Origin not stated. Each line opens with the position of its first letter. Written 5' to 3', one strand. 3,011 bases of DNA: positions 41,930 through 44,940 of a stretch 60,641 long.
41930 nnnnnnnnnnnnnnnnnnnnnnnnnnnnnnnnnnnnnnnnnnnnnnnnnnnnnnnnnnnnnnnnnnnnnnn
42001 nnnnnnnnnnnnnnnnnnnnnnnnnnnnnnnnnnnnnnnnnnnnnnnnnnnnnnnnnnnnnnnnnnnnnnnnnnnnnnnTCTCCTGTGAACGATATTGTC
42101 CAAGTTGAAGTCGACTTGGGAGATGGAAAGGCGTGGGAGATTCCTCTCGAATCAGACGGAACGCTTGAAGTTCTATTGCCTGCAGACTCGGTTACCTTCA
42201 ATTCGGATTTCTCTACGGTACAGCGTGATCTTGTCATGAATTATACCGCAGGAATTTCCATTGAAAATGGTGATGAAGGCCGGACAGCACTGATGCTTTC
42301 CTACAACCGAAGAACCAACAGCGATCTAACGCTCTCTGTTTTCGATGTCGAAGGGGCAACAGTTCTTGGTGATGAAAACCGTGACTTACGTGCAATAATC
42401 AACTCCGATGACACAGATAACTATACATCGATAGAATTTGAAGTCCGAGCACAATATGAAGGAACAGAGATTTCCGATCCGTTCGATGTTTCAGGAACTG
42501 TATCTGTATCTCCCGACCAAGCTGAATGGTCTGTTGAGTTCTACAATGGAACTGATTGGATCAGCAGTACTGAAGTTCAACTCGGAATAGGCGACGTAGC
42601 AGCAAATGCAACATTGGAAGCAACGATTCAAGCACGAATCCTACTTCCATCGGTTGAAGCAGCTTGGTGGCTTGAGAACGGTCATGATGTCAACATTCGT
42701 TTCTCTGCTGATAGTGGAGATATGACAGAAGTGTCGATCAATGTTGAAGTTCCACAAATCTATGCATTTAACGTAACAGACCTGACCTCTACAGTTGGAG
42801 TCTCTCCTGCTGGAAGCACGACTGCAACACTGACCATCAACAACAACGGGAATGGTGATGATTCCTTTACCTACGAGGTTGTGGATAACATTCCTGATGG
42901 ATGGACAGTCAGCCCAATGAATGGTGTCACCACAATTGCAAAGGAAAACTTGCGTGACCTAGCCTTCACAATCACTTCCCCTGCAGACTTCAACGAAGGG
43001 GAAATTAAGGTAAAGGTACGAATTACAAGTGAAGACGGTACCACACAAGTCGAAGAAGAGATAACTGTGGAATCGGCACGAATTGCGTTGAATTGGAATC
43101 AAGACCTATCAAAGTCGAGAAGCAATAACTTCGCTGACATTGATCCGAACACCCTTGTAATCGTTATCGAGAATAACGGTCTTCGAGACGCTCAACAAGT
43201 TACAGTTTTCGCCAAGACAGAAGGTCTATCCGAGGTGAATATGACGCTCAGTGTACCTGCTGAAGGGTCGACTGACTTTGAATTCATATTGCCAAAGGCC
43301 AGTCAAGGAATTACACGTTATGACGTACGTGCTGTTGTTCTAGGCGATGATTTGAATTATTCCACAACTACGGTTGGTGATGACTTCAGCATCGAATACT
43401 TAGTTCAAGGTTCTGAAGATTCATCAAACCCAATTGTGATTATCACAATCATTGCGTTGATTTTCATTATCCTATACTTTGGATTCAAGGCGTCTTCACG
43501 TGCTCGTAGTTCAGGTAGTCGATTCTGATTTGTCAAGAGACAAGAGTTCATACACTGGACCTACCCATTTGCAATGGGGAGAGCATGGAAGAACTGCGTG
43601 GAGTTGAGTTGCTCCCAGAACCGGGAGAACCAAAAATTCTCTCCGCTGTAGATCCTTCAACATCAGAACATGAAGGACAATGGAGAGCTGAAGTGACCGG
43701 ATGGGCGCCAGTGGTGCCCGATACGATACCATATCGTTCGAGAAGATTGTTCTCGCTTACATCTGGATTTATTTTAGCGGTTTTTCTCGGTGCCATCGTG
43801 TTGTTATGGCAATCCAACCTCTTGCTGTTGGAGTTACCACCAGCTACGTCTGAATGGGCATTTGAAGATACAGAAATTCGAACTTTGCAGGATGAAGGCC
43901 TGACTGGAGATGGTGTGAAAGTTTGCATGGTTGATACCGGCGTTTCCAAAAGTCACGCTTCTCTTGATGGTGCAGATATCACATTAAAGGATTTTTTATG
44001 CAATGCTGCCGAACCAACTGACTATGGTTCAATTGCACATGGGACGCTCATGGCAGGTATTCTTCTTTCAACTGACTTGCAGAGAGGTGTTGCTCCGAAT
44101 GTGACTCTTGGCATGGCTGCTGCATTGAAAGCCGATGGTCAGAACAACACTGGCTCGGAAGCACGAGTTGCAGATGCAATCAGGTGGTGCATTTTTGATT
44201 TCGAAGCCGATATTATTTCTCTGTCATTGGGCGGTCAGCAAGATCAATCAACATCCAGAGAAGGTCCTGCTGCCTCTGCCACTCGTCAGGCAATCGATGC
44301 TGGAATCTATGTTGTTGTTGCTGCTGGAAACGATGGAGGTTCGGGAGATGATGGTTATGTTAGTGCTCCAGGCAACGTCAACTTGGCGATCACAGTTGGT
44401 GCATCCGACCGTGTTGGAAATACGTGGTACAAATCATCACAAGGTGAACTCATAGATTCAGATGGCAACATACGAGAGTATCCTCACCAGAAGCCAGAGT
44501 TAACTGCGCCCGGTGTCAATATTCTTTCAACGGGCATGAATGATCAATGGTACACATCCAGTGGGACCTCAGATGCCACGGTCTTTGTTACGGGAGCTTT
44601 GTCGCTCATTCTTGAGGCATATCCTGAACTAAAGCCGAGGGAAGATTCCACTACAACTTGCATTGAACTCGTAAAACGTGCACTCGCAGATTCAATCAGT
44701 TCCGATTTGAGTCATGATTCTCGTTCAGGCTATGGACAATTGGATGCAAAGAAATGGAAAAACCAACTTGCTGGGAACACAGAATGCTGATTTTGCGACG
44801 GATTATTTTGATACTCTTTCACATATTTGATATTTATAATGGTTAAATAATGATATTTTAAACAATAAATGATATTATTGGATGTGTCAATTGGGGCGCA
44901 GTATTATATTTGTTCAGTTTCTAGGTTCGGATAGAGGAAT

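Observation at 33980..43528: A ~3,180-residue AglB: oligosaccharyltransferase embedded in a giant doubly anchored surface protein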

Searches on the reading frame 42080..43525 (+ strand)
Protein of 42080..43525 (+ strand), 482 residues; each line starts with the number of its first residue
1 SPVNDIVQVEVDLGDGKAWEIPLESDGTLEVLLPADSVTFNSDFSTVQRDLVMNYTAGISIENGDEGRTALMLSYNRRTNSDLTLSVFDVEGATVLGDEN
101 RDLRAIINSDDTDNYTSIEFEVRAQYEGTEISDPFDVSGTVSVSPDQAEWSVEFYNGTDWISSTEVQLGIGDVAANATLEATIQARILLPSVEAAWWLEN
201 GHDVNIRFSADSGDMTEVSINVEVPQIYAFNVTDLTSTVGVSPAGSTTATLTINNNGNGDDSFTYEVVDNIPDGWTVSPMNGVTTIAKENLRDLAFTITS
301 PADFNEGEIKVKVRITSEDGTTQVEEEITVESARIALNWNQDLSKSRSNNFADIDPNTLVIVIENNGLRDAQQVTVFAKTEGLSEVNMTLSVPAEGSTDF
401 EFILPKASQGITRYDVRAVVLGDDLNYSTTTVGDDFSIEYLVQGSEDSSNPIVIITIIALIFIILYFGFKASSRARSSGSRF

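Call 14: search_protein_families(library=pfam, proteins=[window:42080-43525:+], max_evalue=10)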
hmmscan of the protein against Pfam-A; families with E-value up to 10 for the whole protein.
window:42080-43525:+ (482 aa): 8 families
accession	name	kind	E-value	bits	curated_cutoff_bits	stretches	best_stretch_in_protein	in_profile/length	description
PF11614.14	FixG_C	-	0.0079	16.8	25.6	1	250-327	36-113/119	IG-like fold at C-terminal of FixG, putative oxidoreductase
PF02883.26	Alpha_adaptinC2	-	0.02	15.6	27.6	1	212-267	37-93/111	Adaptin C-terminal domain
PF17259.7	DUF5325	-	0.087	13.1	25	1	450-479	31-59/61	Family of unknown function (DUF5325)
PF18339.7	Tudor_1_RapA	-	0.11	13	26.3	1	154-175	1-22/51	RapA N-terminal Tudor like domain 1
PF07824.17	Chaperone_III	-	0.17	12.6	25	1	24-77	32-82/110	Type III secretion chaperone domain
PF19077.6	Big_13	-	0.18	12.7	27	1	276-330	44-98/102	Bacterial Ig-like domain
PF18957.6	RibLong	-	0.24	12.7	27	1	262-324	29-85/93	Long Rib domain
PF17892.7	Cadherin_5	-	3.5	8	26.5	1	239-270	53-84/98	Cadherin-like domain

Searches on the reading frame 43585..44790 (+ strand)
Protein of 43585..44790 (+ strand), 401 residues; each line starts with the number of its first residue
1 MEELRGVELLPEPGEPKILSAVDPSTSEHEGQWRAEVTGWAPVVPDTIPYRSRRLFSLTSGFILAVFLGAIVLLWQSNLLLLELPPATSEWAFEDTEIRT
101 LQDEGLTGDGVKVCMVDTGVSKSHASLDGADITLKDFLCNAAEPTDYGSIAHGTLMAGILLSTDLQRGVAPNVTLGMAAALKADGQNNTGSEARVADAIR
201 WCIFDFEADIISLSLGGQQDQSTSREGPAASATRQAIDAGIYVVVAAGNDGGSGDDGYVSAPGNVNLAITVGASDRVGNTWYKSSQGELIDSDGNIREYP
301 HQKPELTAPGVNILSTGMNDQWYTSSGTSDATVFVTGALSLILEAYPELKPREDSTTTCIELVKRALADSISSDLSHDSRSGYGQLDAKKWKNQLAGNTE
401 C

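Call 10: search_protein_families(library=pfam, proteins=[window:43585-44790:+], max_evalue=0.001)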
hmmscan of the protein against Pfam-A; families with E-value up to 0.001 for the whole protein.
window:43585-44790:+ (401 aa): 1 family
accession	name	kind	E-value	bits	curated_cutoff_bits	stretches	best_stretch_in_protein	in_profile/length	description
PF00082.27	Peptidase_S8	-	2.5e-38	132.5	21.8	1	108-384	1-288/288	Subtilase family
